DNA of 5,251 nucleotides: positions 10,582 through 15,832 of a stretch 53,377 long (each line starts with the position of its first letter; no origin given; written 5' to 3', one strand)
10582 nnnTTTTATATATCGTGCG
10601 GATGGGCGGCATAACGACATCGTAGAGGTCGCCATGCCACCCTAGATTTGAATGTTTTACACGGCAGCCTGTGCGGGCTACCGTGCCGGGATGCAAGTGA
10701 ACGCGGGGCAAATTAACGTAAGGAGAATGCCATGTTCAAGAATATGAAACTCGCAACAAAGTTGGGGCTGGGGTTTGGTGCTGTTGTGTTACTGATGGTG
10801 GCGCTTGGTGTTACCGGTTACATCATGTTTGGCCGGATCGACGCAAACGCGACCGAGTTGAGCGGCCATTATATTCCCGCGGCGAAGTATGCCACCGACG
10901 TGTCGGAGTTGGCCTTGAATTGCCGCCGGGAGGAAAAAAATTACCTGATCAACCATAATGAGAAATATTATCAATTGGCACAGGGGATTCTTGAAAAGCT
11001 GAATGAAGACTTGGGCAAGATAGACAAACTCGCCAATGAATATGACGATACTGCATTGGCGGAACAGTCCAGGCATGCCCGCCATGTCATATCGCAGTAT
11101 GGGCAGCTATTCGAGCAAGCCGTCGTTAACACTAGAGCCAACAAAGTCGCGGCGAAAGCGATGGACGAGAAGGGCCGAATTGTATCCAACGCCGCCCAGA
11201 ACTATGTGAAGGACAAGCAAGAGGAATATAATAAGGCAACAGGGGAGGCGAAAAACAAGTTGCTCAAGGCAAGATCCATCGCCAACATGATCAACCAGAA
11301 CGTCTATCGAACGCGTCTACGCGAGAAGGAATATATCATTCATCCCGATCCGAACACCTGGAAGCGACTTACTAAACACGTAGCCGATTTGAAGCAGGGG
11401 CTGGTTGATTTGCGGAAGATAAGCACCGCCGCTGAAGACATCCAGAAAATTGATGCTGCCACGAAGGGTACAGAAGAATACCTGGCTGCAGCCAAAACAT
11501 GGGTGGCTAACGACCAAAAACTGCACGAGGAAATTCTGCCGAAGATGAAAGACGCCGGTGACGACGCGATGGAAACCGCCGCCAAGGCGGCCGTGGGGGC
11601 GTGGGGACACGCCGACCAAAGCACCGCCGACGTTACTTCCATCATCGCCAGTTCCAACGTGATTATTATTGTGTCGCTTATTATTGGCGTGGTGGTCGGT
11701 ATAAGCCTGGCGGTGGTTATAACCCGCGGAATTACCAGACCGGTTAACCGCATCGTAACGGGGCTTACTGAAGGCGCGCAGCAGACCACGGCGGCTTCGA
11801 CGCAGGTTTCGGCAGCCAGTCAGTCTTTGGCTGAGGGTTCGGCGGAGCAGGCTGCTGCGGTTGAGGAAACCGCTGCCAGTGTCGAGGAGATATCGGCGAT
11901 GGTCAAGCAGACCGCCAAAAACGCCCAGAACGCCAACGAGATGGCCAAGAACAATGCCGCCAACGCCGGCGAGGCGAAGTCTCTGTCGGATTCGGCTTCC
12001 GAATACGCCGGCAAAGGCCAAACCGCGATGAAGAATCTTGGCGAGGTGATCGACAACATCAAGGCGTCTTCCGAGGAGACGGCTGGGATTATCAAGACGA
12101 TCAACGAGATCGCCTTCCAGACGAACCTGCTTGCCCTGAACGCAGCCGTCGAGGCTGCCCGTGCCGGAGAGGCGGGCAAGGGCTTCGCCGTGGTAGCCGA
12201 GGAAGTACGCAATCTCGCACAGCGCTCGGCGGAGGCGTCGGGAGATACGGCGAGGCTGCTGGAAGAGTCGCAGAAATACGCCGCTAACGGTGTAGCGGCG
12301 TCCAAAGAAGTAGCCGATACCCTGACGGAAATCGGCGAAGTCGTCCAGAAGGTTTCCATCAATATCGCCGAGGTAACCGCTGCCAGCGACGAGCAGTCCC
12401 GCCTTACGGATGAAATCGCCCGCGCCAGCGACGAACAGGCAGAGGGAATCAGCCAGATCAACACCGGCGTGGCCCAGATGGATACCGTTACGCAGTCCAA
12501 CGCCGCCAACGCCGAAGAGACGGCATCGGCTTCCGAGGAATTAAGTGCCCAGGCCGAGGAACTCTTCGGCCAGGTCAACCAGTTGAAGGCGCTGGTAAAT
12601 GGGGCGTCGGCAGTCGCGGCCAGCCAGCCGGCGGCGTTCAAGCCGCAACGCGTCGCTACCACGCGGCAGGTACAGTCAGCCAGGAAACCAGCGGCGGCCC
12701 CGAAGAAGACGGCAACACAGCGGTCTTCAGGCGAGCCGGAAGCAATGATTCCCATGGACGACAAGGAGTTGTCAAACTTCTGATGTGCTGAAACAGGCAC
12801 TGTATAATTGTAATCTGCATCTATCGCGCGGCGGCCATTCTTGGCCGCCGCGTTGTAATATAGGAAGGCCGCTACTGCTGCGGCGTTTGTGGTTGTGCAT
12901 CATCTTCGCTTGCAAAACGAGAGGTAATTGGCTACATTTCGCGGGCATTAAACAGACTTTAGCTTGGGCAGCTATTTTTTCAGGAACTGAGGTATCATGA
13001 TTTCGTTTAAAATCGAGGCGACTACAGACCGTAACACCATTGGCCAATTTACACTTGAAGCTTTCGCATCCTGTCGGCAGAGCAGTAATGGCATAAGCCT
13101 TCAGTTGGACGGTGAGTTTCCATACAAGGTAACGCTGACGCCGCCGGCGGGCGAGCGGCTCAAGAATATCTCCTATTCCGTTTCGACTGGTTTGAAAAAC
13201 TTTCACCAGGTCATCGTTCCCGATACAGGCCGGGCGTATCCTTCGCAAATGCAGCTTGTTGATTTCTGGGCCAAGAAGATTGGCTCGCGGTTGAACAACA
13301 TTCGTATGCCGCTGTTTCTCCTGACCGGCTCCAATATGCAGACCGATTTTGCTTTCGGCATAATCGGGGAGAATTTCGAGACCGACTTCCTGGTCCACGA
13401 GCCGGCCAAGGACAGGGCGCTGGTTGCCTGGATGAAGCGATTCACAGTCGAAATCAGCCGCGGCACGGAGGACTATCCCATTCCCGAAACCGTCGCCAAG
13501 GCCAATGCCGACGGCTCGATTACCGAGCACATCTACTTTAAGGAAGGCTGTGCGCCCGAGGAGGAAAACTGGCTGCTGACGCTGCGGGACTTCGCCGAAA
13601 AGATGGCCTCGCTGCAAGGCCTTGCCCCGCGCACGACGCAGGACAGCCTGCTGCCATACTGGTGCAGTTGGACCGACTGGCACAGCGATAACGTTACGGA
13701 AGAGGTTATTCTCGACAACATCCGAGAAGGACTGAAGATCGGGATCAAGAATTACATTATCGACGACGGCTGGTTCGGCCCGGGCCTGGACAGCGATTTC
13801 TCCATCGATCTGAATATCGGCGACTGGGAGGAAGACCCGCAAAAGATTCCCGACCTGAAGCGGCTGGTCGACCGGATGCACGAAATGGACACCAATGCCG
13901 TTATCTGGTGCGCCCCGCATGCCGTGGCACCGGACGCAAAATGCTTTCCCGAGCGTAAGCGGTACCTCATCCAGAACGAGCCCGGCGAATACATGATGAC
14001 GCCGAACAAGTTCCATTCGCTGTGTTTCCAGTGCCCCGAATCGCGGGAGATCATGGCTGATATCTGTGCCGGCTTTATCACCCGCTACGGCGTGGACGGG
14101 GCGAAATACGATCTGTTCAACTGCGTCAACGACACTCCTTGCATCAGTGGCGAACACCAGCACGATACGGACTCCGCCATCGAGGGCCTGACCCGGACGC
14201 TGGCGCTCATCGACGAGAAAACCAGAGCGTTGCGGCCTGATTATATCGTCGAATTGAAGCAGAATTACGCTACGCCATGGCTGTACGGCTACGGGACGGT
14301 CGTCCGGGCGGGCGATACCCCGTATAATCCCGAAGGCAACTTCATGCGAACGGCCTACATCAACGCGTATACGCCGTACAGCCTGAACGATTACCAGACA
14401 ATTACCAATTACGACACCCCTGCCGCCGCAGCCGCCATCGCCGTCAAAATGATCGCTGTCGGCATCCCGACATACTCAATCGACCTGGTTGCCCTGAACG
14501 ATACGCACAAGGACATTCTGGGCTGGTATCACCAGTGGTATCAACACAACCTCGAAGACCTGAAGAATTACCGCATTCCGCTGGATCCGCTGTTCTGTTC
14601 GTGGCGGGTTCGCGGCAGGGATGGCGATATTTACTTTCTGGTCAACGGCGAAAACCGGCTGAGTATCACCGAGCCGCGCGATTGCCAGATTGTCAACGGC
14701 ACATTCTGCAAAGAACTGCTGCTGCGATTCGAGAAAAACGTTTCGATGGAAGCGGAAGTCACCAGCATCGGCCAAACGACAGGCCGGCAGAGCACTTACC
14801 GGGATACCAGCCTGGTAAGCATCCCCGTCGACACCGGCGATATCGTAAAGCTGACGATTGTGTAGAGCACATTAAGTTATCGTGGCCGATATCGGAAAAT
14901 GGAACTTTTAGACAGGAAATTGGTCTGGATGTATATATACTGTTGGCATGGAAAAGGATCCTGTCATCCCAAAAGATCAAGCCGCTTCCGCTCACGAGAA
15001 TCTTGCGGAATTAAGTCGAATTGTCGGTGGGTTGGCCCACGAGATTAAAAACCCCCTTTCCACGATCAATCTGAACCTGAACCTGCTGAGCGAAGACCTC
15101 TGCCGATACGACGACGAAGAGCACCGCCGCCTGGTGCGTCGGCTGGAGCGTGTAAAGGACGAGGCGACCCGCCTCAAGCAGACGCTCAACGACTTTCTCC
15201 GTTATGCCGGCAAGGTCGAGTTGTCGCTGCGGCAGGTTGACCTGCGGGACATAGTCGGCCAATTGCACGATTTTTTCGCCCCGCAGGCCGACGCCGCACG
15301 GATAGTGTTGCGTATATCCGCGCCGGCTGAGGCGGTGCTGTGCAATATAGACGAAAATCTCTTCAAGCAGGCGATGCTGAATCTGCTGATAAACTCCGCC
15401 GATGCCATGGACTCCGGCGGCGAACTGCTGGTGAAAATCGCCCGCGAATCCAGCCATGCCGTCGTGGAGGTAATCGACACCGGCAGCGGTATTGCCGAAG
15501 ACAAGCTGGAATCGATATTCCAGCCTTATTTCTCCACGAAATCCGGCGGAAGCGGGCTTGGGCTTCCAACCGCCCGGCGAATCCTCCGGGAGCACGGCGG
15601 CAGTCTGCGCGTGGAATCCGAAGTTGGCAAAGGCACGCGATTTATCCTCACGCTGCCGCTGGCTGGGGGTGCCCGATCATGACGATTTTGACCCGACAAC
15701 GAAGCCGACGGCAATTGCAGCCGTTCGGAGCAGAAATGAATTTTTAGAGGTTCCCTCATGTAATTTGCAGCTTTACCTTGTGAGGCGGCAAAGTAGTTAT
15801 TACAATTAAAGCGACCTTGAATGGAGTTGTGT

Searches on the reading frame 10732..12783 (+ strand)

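Call 42: search_protein_families(library=pfam, proteins=[window:10732-12783:+], max_evalue=0.001)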
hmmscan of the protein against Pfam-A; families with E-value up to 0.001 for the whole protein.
window:10732-12783:+ (683 aa): 3 families
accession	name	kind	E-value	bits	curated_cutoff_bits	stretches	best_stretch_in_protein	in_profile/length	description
PF00015.26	MCPsignal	-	1.4e-42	145.9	34.6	1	418-587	3-172/172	Methyl-accepting chemotaxis protein (MCP) signalling domain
PF12729.13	4HB_MCP_1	-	1.2e-10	41.7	27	1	4-116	1-110/181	Four helix bundle sensory module for signal transduction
PF02203.21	TarH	-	1.6e-05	25.4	25.2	1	1-168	1-168/177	Tar ligand binding domain homologue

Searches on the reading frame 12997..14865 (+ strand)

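Call 43: search_protein_families(library=pfam, proteins=[window:12997-14865:+], max_evalue=0.001)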
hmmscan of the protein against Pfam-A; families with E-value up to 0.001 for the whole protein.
window:12997-14865:+ (622 aa): 2 families
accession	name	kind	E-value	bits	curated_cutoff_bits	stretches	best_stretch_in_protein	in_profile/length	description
PF02065.24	Melibiase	-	2.6e-12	46.8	27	1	234-392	56-210/347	Melibiase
PF01055.32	Glyco_hydro_31_2nd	-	9e-08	32.3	23.5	1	221-390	11-176/328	Glycosyl hydrolases family 31 TIM-barrel domain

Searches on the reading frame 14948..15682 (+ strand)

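Call 43: search_protein_families(library=pfam, proteins=[window:14948-15682:+], max_evalue=0.001)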
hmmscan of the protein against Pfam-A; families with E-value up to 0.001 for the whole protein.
window:14948-15682:+ (244 aa): 2 families
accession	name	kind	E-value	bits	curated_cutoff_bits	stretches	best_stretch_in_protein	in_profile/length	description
PF02518.31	HATPase_c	-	2e-26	93.1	26.4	1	135-239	2-110/111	Histidine kinase-, DNA gyrase B-, and HSP90-like ATPase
PF00512.31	HisKA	-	5.7e-11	42.7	26.9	1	22-87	2-61/66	His Kinase A (phospho-acceptor) domain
